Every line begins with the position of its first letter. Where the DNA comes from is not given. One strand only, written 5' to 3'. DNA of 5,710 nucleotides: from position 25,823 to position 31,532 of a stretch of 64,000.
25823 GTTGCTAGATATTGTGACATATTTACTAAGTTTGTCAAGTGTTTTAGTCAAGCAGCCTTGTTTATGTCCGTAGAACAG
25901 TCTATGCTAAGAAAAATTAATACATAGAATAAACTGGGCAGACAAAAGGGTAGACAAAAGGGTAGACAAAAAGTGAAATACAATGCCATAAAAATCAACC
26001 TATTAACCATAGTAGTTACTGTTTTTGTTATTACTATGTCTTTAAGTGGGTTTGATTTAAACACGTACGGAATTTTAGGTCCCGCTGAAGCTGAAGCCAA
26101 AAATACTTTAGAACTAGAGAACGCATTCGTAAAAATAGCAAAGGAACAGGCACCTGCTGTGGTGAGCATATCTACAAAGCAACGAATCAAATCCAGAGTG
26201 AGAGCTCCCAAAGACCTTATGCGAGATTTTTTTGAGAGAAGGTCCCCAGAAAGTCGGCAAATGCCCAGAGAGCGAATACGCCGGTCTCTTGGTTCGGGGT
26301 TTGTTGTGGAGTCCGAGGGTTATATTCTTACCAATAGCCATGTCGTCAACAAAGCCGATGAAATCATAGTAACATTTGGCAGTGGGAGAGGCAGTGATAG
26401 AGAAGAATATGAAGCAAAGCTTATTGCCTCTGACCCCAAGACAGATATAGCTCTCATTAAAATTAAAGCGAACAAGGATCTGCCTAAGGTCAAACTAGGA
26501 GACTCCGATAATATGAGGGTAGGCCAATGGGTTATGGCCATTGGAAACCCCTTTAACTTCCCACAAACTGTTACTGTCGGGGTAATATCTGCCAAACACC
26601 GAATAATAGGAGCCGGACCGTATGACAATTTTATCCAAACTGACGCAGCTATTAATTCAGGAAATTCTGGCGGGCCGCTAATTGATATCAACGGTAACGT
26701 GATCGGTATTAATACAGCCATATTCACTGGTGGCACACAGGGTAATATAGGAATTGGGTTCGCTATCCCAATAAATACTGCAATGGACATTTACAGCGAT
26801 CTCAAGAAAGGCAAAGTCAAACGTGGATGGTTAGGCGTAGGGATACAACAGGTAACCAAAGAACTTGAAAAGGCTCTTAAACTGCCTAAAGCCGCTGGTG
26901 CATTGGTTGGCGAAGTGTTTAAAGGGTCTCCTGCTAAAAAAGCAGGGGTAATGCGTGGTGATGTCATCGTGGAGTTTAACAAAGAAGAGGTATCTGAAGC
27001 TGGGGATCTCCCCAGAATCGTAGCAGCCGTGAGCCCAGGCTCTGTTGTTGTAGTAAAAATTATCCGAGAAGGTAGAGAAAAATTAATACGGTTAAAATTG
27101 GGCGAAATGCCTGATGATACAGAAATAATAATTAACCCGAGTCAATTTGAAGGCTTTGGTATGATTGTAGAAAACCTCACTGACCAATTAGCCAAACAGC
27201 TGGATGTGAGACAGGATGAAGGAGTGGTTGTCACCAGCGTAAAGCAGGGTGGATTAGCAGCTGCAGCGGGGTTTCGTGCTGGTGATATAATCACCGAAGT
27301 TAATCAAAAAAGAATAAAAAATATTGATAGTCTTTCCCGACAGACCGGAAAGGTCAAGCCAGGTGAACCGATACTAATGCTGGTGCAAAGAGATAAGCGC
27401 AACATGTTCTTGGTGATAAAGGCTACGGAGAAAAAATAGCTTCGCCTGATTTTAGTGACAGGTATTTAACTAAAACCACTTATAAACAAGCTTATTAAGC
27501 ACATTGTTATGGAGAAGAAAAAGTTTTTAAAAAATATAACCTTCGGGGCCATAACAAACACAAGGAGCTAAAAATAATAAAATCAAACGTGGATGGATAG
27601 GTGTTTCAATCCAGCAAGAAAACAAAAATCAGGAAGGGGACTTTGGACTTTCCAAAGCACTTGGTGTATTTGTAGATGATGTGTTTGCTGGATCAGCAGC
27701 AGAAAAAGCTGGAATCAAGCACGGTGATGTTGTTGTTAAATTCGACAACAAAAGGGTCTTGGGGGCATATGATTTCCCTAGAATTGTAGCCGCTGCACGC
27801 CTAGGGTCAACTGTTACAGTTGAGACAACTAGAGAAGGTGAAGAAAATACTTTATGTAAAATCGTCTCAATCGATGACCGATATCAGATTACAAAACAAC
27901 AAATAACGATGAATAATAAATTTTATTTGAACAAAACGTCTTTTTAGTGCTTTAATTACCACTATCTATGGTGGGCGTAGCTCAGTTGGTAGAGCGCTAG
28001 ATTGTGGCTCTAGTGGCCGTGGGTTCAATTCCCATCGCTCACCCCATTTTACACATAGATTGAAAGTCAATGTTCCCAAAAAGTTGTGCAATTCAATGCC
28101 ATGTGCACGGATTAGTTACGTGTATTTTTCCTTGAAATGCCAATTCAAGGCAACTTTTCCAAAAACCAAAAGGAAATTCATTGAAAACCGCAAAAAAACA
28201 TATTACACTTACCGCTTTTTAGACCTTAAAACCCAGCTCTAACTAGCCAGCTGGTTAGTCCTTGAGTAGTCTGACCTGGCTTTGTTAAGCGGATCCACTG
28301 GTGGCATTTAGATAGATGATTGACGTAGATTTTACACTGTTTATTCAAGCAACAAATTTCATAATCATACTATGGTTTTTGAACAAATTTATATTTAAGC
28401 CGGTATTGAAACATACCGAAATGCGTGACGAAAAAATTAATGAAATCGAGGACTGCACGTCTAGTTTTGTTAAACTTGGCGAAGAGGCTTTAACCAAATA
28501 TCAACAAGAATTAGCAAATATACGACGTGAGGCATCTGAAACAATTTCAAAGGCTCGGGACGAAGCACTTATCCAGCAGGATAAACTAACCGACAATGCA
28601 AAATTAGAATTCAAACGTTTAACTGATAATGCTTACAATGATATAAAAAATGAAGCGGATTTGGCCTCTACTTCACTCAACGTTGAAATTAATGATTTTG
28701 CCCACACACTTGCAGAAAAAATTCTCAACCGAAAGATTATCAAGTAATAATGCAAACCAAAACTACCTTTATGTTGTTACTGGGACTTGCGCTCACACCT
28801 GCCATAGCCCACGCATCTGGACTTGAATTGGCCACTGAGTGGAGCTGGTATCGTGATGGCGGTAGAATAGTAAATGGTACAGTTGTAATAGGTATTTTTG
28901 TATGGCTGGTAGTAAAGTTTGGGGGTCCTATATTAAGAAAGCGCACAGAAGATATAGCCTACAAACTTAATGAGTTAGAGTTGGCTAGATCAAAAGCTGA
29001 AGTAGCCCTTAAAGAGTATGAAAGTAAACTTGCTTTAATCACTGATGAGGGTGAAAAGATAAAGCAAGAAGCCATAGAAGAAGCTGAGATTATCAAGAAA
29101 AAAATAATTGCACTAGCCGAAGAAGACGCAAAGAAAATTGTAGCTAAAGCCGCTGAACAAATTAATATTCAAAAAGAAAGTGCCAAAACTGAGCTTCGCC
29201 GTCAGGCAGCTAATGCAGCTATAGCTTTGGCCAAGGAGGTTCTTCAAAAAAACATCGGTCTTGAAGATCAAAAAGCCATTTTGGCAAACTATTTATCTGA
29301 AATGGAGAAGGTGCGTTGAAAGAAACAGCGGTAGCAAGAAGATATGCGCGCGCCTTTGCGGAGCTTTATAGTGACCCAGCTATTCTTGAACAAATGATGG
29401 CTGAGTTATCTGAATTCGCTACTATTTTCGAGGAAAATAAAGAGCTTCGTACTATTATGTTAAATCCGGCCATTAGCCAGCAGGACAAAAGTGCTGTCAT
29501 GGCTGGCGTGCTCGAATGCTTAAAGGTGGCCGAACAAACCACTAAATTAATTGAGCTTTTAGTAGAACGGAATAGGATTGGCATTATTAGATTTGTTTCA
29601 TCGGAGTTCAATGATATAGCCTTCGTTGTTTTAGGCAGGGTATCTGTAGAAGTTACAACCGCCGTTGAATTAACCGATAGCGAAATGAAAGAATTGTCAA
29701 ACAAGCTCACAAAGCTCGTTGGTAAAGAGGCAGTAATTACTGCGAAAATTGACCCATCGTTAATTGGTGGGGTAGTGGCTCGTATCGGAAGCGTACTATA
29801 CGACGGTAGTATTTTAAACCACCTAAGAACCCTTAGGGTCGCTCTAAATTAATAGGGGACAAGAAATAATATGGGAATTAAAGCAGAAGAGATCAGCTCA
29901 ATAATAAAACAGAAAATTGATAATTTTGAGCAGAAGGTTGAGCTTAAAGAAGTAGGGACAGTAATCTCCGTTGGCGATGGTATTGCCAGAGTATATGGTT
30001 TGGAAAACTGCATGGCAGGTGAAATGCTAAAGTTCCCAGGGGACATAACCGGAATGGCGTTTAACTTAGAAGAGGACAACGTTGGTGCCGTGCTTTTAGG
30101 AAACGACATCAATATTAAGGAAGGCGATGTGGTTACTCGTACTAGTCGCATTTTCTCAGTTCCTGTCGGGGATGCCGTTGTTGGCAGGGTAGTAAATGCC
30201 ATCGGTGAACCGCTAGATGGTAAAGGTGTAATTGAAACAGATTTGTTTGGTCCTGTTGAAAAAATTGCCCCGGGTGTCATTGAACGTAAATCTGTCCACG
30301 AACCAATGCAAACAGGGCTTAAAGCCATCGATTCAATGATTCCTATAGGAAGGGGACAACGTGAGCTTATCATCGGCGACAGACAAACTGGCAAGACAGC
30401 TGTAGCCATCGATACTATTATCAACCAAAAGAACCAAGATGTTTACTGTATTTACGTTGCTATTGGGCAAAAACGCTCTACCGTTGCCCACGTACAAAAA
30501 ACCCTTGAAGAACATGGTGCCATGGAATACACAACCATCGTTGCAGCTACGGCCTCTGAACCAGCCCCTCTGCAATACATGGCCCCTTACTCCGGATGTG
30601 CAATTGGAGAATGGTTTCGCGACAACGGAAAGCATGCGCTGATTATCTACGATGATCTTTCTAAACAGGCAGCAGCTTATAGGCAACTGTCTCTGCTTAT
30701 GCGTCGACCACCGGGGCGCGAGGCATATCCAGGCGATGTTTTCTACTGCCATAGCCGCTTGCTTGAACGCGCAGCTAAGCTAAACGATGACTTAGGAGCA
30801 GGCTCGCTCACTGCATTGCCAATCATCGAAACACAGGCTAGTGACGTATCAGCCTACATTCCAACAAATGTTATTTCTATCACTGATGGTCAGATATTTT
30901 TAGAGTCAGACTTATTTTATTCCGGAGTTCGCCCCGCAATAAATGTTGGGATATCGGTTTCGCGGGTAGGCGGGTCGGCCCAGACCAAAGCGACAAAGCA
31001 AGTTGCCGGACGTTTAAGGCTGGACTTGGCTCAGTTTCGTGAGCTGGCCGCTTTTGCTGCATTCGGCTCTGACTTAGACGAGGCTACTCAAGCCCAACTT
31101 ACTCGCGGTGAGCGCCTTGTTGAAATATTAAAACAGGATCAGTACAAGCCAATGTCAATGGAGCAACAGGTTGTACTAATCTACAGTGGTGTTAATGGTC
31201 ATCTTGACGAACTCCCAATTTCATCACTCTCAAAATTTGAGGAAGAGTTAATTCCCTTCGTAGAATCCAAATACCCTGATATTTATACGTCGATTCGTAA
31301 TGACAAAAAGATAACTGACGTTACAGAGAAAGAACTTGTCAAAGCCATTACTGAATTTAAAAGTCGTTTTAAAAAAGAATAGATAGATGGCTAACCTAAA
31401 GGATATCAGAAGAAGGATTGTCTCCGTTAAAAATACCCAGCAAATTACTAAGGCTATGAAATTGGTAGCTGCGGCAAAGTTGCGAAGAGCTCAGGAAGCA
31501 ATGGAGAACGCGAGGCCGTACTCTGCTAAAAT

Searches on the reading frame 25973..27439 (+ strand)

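Call 44: search_protein_families(library=pfam, proteins=[window:25973-27439:+], max_evalue=0.00001)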
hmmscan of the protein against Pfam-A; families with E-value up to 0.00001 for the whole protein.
window:25973-27439:+ (488 aa): 5 families
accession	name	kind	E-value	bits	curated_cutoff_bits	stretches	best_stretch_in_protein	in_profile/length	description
PF13365.12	Trypsin_2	-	1.2e-36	127.1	27.6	1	107-246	1-144/144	Trypsin-like peptidase domain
PF13180.12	PDZ_2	-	3.6e-25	88.5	27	2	287-376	3-80/80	PDZ domain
PF00089.32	Trypsin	-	3.2e-23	83.2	20.6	1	106-272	26-218/220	Trypsin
PF17820.7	PDZ_6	-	2e-20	72.7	27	2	419-473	1-54/54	PDZ domain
PF00595.29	PDZ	-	5.3e-17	62.4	23.2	2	387-472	4-81/81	PDZ domain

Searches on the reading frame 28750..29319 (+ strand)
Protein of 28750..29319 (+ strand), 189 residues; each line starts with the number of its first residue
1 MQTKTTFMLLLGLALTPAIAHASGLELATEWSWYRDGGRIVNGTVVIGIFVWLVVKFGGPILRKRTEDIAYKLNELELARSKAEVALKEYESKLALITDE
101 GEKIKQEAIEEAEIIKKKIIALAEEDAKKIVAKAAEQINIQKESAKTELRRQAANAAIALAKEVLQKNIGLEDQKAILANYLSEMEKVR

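Call 45: search_protein_families(library=pfam, proteins=[window:28750-29319:+], max_evalue=0.00001)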
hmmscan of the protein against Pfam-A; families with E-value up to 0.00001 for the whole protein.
window:28750-29319:+ (189 aa): 1 family
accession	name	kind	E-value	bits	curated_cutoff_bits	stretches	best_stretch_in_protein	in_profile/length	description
PF00430.23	ATP-synt_B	-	1.3e-17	64.6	28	1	44-166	10-132/132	ATP synthase B/B' CF(0)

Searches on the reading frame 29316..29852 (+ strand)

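Call 45: search_protein_families(library=pfam, proteins=[window:29316-29852:+], max_evalue=0.00001)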
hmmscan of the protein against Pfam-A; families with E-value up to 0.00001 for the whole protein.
window:29316-29852:+ (178 aa): 1 family
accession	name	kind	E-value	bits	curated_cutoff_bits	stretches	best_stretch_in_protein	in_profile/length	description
PF00213.23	OSCP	-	2.8e-42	145.2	22.3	1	6-177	1-172/172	ATP synthase delta (OSCP) subunit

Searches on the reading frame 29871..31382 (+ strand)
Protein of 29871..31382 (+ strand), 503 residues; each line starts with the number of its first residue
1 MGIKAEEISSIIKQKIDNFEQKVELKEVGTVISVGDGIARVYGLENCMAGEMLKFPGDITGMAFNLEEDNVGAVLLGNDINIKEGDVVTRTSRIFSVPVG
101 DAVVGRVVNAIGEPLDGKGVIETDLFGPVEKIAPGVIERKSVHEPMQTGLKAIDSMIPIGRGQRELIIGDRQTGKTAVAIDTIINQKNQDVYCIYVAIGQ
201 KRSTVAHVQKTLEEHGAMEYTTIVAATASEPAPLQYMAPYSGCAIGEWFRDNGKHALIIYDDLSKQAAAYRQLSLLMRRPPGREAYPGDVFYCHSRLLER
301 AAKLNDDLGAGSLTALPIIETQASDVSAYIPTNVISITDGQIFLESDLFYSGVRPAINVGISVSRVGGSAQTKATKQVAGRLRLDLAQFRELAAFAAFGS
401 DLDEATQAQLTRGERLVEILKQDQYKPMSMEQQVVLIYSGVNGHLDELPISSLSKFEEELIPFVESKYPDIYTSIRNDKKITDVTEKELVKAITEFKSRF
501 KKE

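Call 45: search_protein_families(library=pfam, proteins=[window:29871-31382:+], max_evalue=0.00001)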
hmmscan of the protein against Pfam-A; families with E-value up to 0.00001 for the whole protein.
window:29871-31382:+ (503 aa): 3 families
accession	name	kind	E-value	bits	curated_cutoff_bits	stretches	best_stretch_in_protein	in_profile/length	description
PF00006.31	ATP-synt_ab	-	7.1e-84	281.1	29.5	1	149-364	1-213/213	ATP synthase alpha/beta family, nucleotide-binding domain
PF00306.32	ATP-synt_ab_C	-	5.2e-49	166.2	27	1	371-496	1-126/126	ATP synthase alpha/beta chain, C terminal domain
PF02874.29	ATP-synt_ab_N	-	4.8e-16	59.5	20.9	1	26-91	3-68/69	ATP synthase alpha/beta family, beta-barrel domain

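Call 48: find_related_loci(query=window:29871-31382:+, collection=genome_contigs, flank=3000)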
Query window:29871-31382:+ (503 aa) in genome_contigs; peptide patterns used: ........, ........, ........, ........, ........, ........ (x = any residue, [..] = any of these).
600 stretches matched a pattern (row limit reached: there are more); 597 encode a relative of the query (tblastn E <= 1e-3); the best 80 are kept; 80 distinct loci.
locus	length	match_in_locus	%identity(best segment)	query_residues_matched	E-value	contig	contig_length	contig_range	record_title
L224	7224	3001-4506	72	1-502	0e+0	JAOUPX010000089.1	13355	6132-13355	MAG: Nitrospinota bacterium isolate 8_1_Oct_SF_Bin69 8_1_Oct_SF_Bin69_scaffold_3027_c1, whole genome shotgun sequence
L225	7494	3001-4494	72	3-500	0e+0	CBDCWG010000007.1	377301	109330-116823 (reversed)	MAG: Nitrospinales bacterium isolate a2619a5f-0194-4d6d-9150-7445cf304463 genome assembly, contig: contig_7, whole genom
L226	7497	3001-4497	73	3-501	0e+0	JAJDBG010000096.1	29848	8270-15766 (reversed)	MAG: Nitrospinaceae bacterium isolate OFTM96 OFTM96_95, whole genome shotgun sequence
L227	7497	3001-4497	71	3-501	0e+0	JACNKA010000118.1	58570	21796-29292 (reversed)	MAG: Nitrospinota bacterium isolate NIOZ-UU48 NIOZ-UU_NODE_472_length_58570_cov_9.05376, whole genome shotgun sequence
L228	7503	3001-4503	72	1-501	0e+0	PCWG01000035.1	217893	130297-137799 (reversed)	MAG: Nitrospinae bacterium CG11_big_fil_rev_8_21_14_0_20_45_15 CG11_8_21_14_0.20_scaffold_4_c, whole genome shotgun sequ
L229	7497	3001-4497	71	3-501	0e+0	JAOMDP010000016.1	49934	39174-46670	Nitrospinota bacterium isolate AH-558-C10 AH-558-C10_NODE_16, whole genome shotgun sequence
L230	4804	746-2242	71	3-501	0e+0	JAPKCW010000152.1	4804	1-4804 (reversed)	MAG: Nitrospinaceae bacterium isolate ANT-74 NODE_5403_length_4804_cov_4.725416, whole genome shotgun sequence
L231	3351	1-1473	72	10-500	0e+0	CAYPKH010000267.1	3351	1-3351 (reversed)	MAG TPA_asm: uncultured Nitrospina sp. isolate binchicken_co61_41 genome assembly, contig: NODE_10422_length_3351_cov_7.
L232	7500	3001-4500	70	1-500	0e+0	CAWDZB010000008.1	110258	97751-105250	MAG: uncultured delta proteobacterium isolate MFD05684.bin.3.160 genome assembly, contig: contig_29260, whole genome sho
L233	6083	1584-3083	70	1-500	0e+0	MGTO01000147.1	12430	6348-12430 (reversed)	MAG: Desulfuromonadales bacterium GWC2_61_20 gwc2_scaffold_7231, whole genome shotgun sequence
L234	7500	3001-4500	69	1-500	0e+0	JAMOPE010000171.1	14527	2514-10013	MAG: Geobacteraceae bacterium isolate 4559-240_metabat1_scaf2bin.020 4559-240_scaffold_2210_c1, whole genome shotgun seq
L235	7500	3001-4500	69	1-500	0e+0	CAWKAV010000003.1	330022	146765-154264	MAG: uncultured delta proteobacterium isolate MFD09779.bin.1.290 genome assembly, contig: contig_13100, whole genome sho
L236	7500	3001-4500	69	1-500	0e+0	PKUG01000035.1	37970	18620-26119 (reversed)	MAG: Desulfuromonas sp. isolate BM522 sc_1552, whole genome shotgun sequence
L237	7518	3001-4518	68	1-501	0e+0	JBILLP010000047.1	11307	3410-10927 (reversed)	MAG: Bradymonadia bacterium isolate ME2017-08-05_3300034118_group7_bin73 Rohwer_bin1472_scaffold_3501_c1, whole genome s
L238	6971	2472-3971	67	1-500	0e+0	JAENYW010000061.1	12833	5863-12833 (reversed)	MAG: Tepidibacillus decaturensis isolate BL5_bin.8 BL5_bin8_NODE_860_length_12833_cov_4.750274, whole genome shotgun seq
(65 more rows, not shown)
